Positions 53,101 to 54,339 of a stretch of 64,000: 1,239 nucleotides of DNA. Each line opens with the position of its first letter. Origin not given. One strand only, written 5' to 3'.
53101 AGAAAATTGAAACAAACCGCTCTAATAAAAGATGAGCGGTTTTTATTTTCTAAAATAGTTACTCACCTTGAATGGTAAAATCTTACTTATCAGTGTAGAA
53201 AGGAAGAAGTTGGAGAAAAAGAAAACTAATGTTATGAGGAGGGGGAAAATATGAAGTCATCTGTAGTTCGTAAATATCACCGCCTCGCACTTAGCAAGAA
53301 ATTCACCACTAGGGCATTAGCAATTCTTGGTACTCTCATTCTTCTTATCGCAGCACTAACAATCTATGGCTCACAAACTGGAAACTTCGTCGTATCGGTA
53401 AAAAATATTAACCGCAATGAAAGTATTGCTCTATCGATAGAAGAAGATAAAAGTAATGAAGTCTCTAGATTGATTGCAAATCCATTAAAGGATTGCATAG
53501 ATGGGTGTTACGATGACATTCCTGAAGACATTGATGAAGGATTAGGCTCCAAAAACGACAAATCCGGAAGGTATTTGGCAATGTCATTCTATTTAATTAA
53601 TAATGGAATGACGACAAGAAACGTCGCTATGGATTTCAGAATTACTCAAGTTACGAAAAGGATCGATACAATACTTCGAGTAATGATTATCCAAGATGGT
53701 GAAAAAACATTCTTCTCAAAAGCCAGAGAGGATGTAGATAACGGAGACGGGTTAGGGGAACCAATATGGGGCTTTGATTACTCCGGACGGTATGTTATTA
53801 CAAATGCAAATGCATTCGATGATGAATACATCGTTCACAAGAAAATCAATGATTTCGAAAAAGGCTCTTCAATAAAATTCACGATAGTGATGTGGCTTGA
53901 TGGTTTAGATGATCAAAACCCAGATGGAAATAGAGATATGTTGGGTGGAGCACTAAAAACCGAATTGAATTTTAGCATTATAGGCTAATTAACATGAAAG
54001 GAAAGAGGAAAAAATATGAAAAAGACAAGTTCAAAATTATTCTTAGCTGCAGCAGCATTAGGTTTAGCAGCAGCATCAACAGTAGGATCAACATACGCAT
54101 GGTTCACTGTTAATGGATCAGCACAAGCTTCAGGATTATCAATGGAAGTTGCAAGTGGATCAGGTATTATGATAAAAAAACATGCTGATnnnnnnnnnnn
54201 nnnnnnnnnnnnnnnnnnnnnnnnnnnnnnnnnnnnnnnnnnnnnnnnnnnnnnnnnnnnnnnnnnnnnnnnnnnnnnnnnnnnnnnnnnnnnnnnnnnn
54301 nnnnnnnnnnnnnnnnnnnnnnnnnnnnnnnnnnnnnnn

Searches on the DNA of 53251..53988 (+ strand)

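Call 51: search_rna_families(sources=[L045, L046, L048, L049, L050, L052], threshold=gathering)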
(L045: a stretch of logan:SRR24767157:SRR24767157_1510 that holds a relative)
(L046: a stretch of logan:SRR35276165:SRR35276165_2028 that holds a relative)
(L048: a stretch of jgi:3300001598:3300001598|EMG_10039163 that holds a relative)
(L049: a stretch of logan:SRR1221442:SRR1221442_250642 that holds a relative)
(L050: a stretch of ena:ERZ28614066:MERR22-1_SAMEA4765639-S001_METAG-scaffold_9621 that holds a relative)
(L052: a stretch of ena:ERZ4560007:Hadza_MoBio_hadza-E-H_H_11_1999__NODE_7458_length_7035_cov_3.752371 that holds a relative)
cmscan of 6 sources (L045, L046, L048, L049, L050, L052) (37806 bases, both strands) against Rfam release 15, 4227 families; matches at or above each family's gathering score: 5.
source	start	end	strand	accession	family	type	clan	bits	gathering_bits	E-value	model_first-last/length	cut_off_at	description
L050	5854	5928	+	RF01051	c-di-GMP-I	Cis-reg; riboswitch;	CL00126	56.6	35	1.2e-08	1-87/87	no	c-di-GMP-I riboswitch aptamer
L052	1902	1976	+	RF01051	c-di-GMP-I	Cis-reg; riboswitch;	CL00126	56.6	35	1.2e-08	1-87/87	no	c-di-GMP-I riboswitch aptamer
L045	5721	5796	+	RF01051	c-di-GMP-I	Cis-reg; riboswitch;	CL00126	55.4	35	2.5e-08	1-87/87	no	c-di-GMP-I riboswitch aptamer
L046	2227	2302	+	RF01051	c-di-GMP-I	Cis-reg; riboswitch;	CL00126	55.4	35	2.5e-08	1-87/87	no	c-di-GMP-I riboswitch aptamer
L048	2799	2872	+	RF01051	c-di-GMP-I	Cis-reg; riboswitch;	CL00126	52.7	35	1.1e-07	1-87/87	no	c-di-GMP-I riboswitch aptamer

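Call 73: search_rna_families(sources=[L053, L054, L055, L056, L057, L058, L059], threshold=gathering)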
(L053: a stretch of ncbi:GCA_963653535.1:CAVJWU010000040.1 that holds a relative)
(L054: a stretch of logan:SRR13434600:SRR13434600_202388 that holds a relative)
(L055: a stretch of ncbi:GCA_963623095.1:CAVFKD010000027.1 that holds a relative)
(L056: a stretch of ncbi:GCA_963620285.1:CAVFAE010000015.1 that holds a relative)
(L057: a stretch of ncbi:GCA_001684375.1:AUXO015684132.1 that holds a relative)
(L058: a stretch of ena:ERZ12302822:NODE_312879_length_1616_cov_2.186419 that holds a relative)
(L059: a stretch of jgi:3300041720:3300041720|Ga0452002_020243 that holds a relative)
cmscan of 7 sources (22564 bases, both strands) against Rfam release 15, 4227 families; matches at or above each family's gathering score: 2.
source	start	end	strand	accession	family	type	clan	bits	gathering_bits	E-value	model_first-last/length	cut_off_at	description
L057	812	886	+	RF01051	c-di-GMP-I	Cis-reg; riboswitch;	CL00126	56.2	35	9.6e-09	1-87/87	no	c-di-GMP-I riboswitch aptamer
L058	165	239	+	RF01051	c-di-GMP-I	Cis-reg; riboswitch;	CL00126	56.2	35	9.6e-09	1-87/87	no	c-di-GMP-I riboswitch aptamer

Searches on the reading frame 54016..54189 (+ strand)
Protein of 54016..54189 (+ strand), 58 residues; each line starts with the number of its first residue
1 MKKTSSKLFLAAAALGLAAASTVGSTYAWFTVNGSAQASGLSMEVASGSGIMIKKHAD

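Call 60: search_protein_families(library=ncbifam, proteins=[window:54016-54189:+], max_evalue=10)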
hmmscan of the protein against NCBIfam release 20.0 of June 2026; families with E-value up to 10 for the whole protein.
seq(58 aa): 3 families
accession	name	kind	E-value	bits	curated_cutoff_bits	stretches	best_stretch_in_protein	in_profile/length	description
NF033902.0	iso_D2_wall_anc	subfamily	0.049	12.4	95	1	2-57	6-63/540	SpaH/EbpB family LPXTG-anchored major pilin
NF047378.1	photo_II_Psb35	equivalog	0.18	11.4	40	1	8-30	3-24/46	photosystem II assembly protein Psb35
NF047847.2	SS_mature_LptM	equivalog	0.28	11.3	27.7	1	1-19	1-19/31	LPS translocon maturation chaperone LptM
